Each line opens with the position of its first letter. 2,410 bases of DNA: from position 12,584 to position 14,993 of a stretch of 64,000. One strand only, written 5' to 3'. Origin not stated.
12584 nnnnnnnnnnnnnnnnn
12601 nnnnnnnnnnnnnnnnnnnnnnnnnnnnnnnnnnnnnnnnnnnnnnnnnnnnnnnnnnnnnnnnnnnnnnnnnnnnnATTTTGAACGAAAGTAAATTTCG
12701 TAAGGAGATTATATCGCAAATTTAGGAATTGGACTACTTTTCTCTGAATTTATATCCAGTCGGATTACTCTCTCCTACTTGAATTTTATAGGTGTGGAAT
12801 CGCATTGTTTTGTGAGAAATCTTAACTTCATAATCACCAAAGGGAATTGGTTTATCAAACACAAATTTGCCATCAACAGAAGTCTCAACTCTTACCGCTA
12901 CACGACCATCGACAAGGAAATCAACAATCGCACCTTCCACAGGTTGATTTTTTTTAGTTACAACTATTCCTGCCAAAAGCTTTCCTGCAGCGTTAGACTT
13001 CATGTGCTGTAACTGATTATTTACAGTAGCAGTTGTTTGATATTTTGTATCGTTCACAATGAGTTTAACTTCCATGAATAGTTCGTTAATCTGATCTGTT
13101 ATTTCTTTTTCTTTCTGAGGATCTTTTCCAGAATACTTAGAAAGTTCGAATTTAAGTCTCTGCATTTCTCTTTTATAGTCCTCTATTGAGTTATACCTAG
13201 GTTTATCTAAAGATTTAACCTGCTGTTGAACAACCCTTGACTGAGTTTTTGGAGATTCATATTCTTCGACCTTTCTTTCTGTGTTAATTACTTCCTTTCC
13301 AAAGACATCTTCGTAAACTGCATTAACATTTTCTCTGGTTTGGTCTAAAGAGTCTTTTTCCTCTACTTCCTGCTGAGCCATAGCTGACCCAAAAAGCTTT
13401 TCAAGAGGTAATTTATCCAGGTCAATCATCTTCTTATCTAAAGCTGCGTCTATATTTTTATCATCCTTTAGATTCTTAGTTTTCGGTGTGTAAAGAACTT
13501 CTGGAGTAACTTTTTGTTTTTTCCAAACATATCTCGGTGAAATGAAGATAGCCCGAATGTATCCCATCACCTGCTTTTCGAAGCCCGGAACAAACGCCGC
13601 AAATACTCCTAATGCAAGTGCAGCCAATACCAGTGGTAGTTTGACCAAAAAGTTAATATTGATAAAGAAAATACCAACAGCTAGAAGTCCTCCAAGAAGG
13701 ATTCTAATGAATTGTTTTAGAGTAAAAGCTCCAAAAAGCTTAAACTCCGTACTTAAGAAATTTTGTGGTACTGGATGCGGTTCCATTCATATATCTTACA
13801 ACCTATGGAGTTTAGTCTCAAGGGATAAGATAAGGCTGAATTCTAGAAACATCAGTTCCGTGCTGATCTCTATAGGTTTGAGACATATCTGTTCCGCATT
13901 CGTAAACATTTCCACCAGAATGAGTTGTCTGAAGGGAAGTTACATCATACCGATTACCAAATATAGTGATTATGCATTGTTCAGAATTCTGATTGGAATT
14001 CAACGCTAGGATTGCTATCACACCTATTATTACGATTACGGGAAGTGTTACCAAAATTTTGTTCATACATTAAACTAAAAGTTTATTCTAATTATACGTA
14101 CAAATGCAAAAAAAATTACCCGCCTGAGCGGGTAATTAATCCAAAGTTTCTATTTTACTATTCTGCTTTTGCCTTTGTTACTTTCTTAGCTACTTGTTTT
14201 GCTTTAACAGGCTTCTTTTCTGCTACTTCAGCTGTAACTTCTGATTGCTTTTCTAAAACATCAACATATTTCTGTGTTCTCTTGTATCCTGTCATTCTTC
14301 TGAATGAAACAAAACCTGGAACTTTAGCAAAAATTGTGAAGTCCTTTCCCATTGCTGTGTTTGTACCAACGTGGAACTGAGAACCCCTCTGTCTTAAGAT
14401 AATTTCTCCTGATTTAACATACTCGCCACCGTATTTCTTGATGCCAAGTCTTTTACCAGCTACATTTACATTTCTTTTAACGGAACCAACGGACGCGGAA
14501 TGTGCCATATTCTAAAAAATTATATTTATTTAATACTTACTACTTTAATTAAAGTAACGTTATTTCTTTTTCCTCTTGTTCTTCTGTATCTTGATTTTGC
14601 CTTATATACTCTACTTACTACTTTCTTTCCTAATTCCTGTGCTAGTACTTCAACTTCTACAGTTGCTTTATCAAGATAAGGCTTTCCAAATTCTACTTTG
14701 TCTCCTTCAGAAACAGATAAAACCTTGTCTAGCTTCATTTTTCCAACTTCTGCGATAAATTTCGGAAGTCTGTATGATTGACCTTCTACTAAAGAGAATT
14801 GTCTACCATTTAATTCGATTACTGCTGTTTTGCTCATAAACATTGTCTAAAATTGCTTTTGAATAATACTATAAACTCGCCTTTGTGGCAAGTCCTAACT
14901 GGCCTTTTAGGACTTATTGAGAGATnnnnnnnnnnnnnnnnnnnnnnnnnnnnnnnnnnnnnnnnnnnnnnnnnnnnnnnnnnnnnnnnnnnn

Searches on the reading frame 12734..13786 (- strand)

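Call 26: search_protein_families(library=pfam, proteins=[window:12734-13786:-], max_evalue=0.01)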
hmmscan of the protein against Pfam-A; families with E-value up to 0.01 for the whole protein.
window:12734-13786:- (350 aa): 3 families
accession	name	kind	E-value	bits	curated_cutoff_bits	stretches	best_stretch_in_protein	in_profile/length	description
PF13620.12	CarboxypepD_reg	-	9.4e-08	32.7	32.3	1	272-347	3-79/82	Carboxypeptidase regulatory-like domain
PF12666.12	PrgI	-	1.1e-05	26.2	27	1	6-74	2-69/91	PrgI family protein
PF09430.16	EMC7_beta-sandw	-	0.0002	22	26.6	1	295-340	17-62/122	ER membrane protein complex subunit 7, beta-sandwich domain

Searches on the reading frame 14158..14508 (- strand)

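Call 26: search_protein_families(library=pfam, proteins=[window:14158-14508:-], max_evalue=0.01)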
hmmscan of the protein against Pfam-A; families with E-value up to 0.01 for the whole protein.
window:14158-14508:- (116 aa): 1 family
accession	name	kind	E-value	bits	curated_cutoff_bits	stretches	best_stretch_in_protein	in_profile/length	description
PF01016.24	Ribosomal_L27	-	4.5e-27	94.3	20.5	1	2-84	1-79/79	Ribosomal L27 protein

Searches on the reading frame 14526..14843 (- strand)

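Call 26: search_protein_families(library=pfam, proteins=[window:14526-14843:-], max_evalue=0.01)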
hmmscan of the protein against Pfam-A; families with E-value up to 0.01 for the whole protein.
window:14526-14843:- (105 aa): 1 family
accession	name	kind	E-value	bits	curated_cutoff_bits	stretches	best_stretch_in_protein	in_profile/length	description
PF00829.26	Ribosomal_L21p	-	1.1e-21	77.4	27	1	7-104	3-99/99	Ribosomal prokaryotic L21 protein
